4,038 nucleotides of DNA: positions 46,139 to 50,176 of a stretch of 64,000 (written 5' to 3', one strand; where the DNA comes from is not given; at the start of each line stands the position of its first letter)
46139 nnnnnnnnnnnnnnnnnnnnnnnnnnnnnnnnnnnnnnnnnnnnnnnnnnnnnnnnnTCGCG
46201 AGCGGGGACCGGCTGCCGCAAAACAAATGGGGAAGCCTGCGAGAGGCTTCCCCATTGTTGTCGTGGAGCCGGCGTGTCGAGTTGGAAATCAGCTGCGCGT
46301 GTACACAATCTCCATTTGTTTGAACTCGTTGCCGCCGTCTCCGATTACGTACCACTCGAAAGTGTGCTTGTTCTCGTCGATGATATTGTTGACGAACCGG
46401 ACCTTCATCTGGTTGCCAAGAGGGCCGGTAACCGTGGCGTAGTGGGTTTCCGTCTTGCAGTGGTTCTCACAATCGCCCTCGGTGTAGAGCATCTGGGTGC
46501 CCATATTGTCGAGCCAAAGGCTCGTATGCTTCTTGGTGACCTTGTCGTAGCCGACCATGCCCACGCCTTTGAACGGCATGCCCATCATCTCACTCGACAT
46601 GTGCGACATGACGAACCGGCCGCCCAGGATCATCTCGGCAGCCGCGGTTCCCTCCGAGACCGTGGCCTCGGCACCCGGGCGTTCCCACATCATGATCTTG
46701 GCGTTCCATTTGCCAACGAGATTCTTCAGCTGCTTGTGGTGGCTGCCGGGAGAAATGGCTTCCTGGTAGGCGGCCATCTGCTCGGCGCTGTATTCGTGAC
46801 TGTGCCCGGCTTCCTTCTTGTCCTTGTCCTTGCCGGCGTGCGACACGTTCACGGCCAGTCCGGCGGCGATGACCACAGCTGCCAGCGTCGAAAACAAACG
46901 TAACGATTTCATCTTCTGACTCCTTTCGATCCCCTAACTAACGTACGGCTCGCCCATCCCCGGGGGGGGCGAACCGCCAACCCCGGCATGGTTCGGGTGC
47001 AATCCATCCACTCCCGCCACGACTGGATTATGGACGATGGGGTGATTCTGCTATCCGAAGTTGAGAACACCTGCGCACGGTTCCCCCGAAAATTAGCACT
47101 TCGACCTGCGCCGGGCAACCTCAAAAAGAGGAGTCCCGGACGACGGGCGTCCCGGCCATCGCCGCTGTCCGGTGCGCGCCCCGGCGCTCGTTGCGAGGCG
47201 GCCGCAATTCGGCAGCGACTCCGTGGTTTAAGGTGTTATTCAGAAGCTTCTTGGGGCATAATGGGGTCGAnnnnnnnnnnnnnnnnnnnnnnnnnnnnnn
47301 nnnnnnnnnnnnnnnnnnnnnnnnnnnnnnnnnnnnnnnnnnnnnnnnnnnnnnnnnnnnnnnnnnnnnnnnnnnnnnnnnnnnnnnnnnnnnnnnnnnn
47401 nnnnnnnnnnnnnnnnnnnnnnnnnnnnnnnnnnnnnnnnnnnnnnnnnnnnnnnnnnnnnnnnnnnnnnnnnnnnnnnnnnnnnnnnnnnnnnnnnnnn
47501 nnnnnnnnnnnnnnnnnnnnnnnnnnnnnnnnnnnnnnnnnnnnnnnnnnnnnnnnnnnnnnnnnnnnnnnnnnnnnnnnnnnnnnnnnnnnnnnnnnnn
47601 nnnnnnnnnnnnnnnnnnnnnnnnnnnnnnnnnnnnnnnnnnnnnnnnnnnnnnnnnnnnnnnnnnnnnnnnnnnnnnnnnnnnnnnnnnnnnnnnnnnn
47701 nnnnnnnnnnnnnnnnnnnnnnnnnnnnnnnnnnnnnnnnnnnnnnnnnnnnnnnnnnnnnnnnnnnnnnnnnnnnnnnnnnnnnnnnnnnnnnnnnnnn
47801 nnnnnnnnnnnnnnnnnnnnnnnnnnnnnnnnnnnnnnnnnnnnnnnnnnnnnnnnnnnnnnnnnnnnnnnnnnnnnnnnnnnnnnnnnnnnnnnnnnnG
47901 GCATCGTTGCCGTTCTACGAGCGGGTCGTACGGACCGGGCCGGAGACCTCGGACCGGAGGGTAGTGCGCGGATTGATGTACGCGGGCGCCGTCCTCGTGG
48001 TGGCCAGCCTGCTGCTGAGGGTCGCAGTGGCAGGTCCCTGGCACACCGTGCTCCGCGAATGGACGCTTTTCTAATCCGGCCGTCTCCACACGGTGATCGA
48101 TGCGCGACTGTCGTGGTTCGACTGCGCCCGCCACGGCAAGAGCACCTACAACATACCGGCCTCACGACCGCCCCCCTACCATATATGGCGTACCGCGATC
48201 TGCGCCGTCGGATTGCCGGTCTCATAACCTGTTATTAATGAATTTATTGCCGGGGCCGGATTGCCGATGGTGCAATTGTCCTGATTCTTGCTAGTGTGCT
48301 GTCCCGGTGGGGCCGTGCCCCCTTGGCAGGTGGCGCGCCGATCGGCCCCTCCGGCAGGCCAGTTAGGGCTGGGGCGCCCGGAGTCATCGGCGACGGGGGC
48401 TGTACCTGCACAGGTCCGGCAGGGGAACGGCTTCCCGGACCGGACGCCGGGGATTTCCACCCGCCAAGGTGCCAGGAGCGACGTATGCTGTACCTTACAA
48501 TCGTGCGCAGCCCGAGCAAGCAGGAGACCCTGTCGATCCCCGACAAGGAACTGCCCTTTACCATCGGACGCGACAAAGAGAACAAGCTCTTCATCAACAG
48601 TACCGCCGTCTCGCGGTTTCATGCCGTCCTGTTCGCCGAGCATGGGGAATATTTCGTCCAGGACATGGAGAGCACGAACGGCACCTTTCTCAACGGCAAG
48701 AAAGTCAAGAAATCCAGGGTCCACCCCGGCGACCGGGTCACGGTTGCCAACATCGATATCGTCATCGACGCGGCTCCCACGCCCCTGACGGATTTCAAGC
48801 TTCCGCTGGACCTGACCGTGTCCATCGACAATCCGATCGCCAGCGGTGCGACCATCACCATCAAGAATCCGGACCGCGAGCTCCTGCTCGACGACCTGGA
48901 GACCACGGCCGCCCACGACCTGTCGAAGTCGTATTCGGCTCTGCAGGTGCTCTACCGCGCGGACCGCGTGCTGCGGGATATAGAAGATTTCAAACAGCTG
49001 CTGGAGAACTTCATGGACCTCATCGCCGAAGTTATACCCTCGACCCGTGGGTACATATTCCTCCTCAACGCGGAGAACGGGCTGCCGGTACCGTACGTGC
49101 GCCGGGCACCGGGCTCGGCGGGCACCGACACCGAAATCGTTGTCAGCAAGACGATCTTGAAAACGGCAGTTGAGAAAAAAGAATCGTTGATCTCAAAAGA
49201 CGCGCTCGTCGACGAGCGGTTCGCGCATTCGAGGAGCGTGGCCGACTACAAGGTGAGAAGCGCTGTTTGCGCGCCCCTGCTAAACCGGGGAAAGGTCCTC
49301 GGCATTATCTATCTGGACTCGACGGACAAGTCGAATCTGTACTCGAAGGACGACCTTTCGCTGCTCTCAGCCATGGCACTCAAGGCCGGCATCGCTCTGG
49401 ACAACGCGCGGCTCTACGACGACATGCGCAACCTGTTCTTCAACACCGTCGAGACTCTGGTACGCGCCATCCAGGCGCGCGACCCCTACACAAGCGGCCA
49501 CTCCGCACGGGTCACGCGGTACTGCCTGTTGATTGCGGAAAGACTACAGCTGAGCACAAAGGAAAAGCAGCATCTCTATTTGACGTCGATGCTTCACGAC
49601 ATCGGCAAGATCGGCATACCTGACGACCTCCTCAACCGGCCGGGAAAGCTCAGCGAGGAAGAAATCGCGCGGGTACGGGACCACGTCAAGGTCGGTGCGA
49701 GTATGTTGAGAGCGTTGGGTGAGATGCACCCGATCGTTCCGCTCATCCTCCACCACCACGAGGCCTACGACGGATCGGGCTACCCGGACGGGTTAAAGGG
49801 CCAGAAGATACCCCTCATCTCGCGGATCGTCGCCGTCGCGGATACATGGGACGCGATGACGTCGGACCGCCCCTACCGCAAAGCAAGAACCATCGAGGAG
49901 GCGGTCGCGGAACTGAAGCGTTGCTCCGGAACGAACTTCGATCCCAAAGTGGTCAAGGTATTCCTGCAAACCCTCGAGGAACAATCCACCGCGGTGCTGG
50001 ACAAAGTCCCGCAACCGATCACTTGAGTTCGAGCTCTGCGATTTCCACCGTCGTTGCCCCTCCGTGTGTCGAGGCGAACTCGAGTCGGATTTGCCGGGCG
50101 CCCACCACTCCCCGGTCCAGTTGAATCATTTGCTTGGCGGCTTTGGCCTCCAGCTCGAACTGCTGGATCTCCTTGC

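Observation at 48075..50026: FHA-GAF-HD-GYP protein behind a 410-bp untranslated leader carrying a triple ATTGCCG(G/A) repeat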

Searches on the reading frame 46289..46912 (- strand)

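Call 41: search_protein_families(library=pfam, proteins=[window:46289-46912:-], max_evalue=0.001)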
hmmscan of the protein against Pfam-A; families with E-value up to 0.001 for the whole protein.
window:46289-46912:- (207 aa): 1 family
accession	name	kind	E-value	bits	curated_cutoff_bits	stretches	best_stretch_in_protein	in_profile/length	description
PF07617.17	DUF1579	-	1.5e-38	132.6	25.2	1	55-206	2-155/155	Protein of unknown function (DUF1579)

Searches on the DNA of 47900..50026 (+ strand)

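Call 3: search_rna_families(source=window, start=47900, end=48700, threshold=evalue, max_evalue=10, show_alignments=3)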
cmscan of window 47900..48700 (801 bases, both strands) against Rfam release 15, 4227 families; matches with E-value up to 10: 3.
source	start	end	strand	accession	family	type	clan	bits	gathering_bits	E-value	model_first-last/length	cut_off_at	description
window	48008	48034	+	RF03131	L25-Gammaproteobacteria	Cis-reg; leader;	-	16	34.1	2.3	1-26/26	no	L25-Gammaproteobacteria ribosomal protein leader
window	48204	48271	-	RF04204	mir-3473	Gene; miRNA;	-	15.7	71.8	3.7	1-78/78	no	mir-3473 microRNA precursor family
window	47977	48071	+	RF02571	Mcr7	Gene; sRNA;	-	9.8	380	7.4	1-351/351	no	mcr7 sRNA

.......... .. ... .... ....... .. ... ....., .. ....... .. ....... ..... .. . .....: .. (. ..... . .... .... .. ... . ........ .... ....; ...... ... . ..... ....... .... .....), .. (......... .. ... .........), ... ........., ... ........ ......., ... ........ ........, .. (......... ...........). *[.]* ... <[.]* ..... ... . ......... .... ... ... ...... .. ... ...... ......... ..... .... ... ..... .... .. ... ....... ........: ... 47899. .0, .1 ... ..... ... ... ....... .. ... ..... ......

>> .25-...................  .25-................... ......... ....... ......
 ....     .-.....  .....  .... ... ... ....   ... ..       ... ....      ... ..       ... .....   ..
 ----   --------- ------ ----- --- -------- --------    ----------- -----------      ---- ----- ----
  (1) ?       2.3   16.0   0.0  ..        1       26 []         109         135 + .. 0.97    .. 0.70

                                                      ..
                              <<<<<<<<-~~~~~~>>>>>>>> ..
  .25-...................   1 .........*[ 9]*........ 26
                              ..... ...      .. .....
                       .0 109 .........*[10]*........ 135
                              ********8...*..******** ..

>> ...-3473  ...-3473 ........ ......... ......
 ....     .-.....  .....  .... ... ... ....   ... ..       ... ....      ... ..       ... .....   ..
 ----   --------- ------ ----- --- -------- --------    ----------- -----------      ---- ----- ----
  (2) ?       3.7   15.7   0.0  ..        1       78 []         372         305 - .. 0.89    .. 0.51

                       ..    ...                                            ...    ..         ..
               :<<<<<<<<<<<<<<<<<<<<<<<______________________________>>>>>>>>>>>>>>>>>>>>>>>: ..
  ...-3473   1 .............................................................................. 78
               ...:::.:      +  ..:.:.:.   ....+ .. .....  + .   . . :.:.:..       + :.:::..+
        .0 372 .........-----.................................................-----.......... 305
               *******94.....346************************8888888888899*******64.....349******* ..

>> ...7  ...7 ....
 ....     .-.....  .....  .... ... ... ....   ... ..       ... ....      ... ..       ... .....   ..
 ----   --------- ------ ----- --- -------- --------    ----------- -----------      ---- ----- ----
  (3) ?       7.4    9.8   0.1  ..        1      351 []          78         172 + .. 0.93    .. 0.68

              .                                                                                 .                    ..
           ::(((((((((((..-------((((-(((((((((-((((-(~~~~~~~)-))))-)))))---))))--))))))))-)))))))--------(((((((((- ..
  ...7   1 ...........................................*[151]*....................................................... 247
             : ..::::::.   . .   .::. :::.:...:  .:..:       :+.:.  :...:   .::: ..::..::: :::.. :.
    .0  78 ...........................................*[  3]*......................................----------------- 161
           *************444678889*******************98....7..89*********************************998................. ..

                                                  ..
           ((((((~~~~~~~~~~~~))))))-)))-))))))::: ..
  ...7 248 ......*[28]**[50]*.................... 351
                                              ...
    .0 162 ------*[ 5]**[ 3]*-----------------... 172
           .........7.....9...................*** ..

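Call 55: search_rna_families(sources=[L001, L161, L162, L163, L164, L165, L166, L167, L168, L169, L170, L171, L172], threshold=gathering)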
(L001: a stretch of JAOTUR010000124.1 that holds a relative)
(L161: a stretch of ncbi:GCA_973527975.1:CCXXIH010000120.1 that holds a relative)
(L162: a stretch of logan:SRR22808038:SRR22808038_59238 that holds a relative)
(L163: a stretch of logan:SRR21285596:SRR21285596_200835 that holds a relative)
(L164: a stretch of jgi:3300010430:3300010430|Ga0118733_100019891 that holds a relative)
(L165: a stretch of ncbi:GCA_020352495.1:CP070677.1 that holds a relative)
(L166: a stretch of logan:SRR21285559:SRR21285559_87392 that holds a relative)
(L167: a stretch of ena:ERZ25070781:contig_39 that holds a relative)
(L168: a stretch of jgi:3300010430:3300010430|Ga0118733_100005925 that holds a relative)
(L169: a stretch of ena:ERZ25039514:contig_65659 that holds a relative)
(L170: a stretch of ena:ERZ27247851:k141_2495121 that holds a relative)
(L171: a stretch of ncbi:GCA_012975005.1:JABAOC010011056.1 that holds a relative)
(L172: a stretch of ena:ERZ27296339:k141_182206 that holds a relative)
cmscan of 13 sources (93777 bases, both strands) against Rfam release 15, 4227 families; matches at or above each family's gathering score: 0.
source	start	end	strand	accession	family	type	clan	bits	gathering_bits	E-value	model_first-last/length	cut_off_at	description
